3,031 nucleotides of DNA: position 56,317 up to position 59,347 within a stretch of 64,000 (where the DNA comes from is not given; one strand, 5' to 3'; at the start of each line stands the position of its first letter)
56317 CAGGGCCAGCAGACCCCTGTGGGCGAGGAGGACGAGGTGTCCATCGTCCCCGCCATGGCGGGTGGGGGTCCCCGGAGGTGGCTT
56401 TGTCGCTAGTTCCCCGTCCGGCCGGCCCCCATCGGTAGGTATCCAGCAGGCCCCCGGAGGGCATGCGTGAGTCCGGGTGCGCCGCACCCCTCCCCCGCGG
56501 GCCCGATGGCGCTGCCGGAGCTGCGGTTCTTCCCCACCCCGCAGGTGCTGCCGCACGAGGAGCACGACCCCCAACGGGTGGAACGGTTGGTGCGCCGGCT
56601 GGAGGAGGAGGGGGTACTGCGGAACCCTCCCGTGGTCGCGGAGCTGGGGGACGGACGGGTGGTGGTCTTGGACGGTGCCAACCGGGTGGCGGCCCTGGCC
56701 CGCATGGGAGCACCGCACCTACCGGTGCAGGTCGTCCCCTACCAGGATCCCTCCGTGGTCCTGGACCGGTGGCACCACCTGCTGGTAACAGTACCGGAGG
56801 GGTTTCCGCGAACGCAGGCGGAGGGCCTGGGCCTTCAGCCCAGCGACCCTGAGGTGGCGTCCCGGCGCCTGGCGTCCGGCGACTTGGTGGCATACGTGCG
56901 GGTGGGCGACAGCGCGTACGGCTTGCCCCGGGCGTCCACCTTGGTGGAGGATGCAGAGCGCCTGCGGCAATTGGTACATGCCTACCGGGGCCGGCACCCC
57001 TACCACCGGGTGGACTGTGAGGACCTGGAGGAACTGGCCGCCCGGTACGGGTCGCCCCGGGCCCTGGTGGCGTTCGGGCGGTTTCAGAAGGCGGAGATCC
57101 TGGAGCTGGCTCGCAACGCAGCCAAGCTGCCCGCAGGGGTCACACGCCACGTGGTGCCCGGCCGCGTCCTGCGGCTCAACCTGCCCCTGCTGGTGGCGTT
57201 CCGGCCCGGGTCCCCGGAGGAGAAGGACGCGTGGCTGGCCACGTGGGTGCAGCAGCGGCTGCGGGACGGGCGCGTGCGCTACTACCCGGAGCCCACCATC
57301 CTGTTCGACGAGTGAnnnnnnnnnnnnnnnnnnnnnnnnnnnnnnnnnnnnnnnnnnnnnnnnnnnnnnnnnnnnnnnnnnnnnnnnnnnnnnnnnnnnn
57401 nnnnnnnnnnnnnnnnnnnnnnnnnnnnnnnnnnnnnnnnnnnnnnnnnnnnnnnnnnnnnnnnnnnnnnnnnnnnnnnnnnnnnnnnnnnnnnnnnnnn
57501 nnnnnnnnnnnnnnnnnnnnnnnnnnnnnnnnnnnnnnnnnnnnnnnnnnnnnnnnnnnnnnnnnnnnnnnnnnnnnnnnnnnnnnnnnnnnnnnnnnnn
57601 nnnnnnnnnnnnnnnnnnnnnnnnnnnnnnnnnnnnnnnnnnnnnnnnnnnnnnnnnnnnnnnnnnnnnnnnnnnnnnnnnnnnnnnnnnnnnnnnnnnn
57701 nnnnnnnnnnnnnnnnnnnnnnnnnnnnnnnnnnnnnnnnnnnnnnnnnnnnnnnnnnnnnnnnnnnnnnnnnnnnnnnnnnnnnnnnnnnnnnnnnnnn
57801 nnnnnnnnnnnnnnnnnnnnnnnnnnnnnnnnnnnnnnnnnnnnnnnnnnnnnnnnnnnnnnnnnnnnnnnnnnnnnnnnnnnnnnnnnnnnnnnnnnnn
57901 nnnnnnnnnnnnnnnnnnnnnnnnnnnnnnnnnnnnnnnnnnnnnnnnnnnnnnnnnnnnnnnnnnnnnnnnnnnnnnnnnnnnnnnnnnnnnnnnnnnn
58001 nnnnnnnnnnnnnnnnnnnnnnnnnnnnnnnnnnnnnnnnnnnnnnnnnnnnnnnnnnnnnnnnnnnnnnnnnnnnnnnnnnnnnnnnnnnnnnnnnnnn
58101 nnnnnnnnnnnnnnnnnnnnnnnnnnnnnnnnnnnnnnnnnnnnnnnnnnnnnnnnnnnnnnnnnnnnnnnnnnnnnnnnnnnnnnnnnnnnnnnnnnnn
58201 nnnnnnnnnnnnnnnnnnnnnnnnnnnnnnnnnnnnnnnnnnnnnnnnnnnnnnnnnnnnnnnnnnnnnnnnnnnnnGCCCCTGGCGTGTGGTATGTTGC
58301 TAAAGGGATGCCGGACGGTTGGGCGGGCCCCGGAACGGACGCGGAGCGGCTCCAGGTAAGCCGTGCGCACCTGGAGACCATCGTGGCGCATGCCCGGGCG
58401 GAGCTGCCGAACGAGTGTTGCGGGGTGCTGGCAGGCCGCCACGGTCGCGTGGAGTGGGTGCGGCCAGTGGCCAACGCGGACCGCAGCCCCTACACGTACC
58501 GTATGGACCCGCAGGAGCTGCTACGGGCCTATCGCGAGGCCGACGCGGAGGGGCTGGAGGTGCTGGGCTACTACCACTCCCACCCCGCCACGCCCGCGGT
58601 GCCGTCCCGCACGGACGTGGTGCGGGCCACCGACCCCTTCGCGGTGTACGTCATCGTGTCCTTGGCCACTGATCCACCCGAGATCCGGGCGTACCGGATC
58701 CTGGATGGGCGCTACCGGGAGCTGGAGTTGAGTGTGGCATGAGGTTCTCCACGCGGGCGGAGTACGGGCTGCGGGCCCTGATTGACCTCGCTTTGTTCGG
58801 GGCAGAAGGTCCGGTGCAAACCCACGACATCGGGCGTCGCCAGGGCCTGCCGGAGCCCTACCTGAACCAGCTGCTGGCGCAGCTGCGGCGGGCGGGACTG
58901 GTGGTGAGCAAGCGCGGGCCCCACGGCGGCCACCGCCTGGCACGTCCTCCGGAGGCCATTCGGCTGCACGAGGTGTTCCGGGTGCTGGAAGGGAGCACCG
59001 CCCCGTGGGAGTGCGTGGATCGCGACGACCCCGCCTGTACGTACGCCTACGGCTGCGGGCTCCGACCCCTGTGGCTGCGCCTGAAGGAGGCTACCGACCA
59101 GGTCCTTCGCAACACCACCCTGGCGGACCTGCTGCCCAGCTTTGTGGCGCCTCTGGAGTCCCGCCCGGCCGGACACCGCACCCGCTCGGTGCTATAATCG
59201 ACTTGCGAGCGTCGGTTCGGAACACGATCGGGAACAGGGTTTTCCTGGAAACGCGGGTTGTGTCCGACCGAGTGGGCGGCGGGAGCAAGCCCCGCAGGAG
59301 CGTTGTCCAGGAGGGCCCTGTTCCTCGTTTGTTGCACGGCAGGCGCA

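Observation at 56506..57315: ParB/sulfiredoxin-fold gene between cysO and cysM, a candidate free serine kinase supplying O-phosphoserine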

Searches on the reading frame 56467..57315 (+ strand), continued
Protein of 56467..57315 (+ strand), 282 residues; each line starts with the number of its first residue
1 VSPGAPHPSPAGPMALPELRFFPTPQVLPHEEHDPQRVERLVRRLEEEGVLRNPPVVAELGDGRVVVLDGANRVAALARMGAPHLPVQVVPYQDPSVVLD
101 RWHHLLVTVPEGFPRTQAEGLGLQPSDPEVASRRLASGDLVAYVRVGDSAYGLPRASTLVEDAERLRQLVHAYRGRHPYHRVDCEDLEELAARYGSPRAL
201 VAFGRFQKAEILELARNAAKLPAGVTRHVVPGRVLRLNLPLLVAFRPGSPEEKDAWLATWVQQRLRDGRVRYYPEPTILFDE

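Call 68: search_protein_families(library=pfam, proteins=[L085:1-756:+, L085:2692-3576:+], max_evalue=0.001)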
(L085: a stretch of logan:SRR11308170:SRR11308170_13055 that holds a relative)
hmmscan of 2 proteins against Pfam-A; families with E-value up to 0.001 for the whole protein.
L085:1-756:+ (251 aa): 1 family
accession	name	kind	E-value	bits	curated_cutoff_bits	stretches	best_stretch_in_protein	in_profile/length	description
PF00291.31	PALP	-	3.4e-17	63.2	35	1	28-211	136-295/295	Pyridoxal-phosphate dependent enzyme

L085:2692-3576:+ (295 aa): 1 family
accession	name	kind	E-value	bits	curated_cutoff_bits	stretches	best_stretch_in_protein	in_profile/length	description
PF01855.24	POR_N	-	2.8e-15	57.2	27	1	14-177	2-167/231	Pyruvate flavodoxin/ferredoxin oxidoreductase, thiamine diP-bdg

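Call 69: find_encoding_contigs(protein=P0266, flank=6000, max_places=3)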
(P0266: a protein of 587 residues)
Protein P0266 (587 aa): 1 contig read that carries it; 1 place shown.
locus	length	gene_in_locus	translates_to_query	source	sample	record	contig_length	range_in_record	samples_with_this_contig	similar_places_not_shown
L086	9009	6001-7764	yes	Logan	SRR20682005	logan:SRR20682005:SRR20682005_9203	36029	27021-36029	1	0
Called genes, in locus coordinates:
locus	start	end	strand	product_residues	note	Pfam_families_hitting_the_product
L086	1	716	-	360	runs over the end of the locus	PF00932:LTD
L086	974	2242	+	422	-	PF00162:PGK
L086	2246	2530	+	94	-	-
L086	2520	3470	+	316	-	PF03320:FBPase_glpX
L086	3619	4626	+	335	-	PF00274:Glycolytic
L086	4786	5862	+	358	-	PF00266:Aminotran_5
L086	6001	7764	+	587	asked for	PF00389:2-Hacid_dh, PF02826:2-Hacid_dh_C, PF00670:AdoHcyase_NAD (faint), PF03446:NAD_binding_2 (weak)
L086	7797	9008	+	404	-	?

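Call 74: list_cluster_members(proteins=[P0036, P0084, P0098, P0067, P0169, P0266, P0235, P0125, P0154])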
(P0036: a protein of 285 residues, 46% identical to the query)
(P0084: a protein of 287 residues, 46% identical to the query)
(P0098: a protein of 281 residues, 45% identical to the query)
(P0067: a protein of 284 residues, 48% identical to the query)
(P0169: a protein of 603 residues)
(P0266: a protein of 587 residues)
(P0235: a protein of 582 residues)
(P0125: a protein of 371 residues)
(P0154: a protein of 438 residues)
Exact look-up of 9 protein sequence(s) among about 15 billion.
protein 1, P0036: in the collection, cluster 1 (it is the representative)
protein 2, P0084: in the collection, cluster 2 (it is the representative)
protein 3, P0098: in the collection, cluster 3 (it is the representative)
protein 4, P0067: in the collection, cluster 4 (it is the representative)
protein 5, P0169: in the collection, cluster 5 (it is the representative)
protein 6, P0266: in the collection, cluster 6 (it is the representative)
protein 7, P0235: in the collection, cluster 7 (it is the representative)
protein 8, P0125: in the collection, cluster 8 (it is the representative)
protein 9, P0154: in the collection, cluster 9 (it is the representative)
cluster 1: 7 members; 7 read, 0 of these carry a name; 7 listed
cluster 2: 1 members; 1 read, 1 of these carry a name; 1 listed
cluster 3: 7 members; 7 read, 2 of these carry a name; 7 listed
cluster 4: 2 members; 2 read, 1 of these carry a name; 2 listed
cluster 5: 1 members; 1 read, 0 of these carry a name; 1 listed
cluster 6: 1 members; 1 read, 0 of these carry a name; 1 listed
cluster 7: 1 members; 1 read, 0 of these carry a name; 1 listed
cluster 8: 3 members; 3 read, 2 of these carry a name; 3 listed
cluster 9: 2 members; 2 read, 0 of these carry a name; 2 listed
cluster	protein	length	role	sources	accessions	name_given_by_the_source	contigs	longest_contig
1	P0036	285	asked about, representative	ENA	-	-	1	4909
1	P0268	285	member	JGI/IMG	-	-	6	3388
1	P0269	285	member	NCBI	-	-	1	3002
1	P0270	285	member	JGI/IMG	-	-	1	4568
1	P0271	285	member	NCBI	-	-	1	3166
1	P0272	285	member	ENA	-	-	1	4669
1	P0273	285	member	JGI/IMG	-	-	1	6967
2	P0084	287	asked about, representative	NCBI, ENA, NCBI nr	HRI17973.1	MAG TPA: hypothetical protein PL196_05580 [Burkholderiaceae bacterium] | hypothetical protein [Burkholderiaceae bacterium]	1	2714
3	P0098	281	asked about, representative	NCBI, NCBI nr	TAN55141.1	MAG: hypothetical protein EPN19_03735 [Betaproteobacteria bacterium]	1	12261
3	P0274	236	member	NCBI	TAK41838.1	MAG: hypothetical protein EPO29_07535, partial [Betaproteobacteria bacterium]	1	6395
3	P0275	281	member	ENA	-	-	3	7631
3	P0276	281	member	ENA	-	-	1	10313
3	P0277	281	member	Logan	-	-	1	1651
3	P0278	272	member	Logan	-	-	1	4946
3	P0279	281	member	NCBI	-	-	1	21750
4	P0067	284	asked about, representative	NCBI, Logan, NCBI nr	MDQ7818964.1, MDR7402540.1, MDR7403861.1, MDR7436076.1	MAG: ParB N-terminal domain-containing protein [Armatimonadota bacterium] | ParB N-terminal domain-containing protein [Armatimonadota bacterium]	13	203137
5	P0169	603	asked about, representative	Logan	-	-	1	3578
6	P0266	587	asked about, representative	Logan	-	-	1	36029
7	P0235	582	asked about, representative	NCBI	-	-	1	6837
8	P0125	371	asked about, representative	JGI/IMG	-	molybdopterin synthase sulfur carrier subunit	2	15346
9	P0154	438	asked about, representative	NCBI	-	-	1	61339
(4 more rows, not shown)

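Call 75: search_protein_families(library=ncbifam, proteins=[L086:4786-5862:+, L086:7797-9008:+, L085:1-756:+], max_evalue=1e-10)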
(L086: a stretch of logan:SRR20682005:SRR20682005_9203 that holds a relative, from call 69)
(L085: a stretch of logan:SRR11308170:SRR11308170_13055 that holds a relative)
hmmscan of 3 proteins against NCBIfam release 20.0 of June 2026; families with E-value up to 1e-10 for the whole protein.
L086:4786-5862:+ (358 aa): 6 families
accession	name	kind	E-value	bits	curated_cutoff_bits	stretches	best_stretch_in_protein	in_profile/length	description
NF045640.1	AspGlyoxATaseBhcA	equivalog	1.3e-59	202.2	650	1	4-340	6-350/395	L-aspartate--glyoxylate aminotransferase BhcA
TIGR03301.1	PhnW-AepZ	equivalog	9.4e-49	166.7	360.8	1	5-351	2-352/355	2-aminoethylphosphonate aminotransferase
NF046070.1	PyrdoxPyrvTramin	equivalog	1.2e-43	149.4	600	1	7-337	10-346/369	pyridoxamine--pyruvate transaminase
TIGR02326.1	transamin_PhnW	equivalog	5.4e-33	114.6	400.8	1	5-351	6-357/363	2-aminoethylphosphonate--pyruvate transaminase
NF010006.0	PRK13479.1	equivalog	3.8e-32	111.8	296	1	5-355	8-362/369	2-aminoethylphosphonate--pyruvate transaminase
TIGR01366.1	serC_3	equivalog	7.6e-26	91.1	401.65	1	6-355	7-359/361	phosphoserine transaminase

L086:7797-9008:+ (404 aa): 0 families

L085:1-756:+ (251 aa): 4 families
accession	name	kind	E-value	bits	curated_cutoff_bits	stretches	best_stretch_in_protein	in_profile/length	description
NF009057.0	PRK12391.1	equivalog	2.3e-113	379.1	366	1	1-238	204-440/441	TrpB-like pyridoxal phosphate-dependent enzyme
TIGR01415.1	trpB_rel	hypoth_equivalog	4e-103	345.4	518.85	1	1-225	193-417/419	TrpB-like pyridoxal phosphate-dependent enzyme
TIGR00263.1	trpB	equivalog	4.7e-21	75.3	392.45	1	6-218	164-379/385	tryptophan synthase subunit beta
NF010376.0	PRK13803.1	equivalog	7.3e-20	71.3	819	1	6-225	373-596/600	bifunctional phosphoribosylanthranilate isomerase/tryptophan synthase subunit beta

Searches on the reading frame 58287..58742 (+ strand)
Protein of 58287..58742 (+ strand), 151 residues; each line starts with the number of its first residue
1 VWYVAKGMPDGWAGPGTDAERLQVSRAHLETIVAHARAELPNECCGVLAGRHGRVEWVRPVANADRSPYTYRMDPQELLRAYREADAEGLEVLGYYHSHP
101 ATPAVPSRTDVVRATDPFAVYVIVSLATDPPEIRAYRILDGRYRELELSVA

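Call 3: search_protein_families(library=pfam, proteins=[window:58287-58742:+], max_evalue=0.01)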
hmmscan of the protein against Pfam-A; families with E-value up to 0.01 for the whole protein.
window:58287-58742:+ (151 aa): 2 families
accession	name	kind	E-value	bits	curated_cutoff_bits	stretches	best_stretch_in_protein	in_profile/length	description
PF14464.11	Prok-JAB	-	4.2e-30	104.4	25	1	26-138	2-113/114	Prokaryotic homologs of the JAB domain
PF01398.27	JAB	-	1.1e-06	28.9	22.5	1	21-111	5-105/117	JAB1/Mov34/MPN/PAD-1 ubiquitin protease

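Call 4: search_protein_families(library=ncbifam, proteins=[window:58287-58742:+], max_evalue=0.01)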
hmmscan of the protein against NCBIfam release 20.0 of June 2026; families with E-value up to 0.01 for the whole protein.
window:58287-58742:+ (151 aa): 2 families
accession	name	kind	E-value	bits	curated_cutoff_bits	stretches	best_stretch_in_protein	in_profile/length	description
NF041370.1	desamp_Halo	equivalog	6.6e-31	107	130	1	22-149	1-132/133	desampylase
NF058523.1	6A-MBL_cap2_3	equivalog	3.7e-05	22.4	320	1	22-114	545-647/665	anti-phage 6A-MBL system cap2_3 protein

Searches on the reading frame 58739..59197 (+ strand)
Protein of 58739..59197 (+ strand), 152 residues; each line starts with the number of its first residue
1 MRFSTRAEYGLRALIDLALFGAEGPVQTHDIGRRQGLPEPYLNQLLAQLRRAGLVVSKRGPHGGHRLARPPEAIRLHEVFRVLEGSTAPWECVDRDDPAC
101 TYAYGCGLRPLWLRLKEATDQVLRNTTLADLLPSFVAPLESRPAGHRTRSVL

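Call 3: search_protein_families(library=pfam, proteins=[window:58739-59197:+], max_evalue=0.01)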
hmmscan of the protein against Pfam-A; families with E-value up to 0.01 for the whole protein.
window:58739-59197:+ (152 aa): 3 families
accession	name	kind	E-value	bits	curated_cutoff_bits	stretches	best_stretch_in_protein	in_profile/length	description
PF02082.26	Rrf2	-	4.2e-38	130.9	30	1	4-132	2-130/132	Iron-dependent Transcriptional regulator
PF12802.13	MarR_2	-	0.00055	20.5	27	1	22-63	16-58/61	MarR family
PF03444.21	HrcA_DNA-bdg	-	0.0069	16.5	21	1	11-65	10-63/79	Winged helix-turn-helix transcription repressor, HrcA DNA-binding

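Call 4: search_protein_families(library=ncbifam, proteins=[window:58739-59197:+], max_evalue=0.01)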
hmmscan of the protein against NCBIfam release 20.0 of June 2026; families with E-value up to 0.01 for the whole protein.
window:58739-59197:+ (152 aa): 8 families
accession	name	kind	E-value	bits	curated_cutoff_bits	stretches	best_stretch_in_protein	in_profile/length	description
TIGR00738.1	rrf2_super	superfamily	8.8e-37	125.9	73.3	1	1-132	1-131/132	Rrf2 family transcriptional regulator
NF047409.1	Cys_reg_CymR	equivalog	1.7e-28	99.5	195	1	1-132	1-124/139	cysteine metabolism transcriptional regulator CymR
TIGR02010.1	IscR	equivalog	3.6e-23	81.9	207.55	1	1-132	1-130/135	Fe-S cluster assembly transcriptional regulator IscR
NF008110.0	PRK10857.1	equivalog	1.1e-20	74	275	1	1-132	1-130/164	Fe-S cluster assembly transcriptional regulator IscR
TIGR02944.1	suf_reg_Xantho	equivalog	1.5e-16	61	110.65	1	2-131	3-130/130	SUF system Fe-S cluster assembly regulator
NF008886.0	PRK11920.1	equivalog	5.1e-16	58.7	193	1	1-132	1-131/153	iron-responsive transcriptional regulator RirA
NF008240.0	PRK11014.1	equivalog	4.4e-12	46.2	182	1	3-132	3-128/141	nitric oxide-sensing transcriptional repressor NsrR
NF041413.1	ArsR_Rv2640c_fam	equivalog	0.0061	16.9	155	1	14-61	47-94/118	Rv2640c family ArsR-like transcriptional regulator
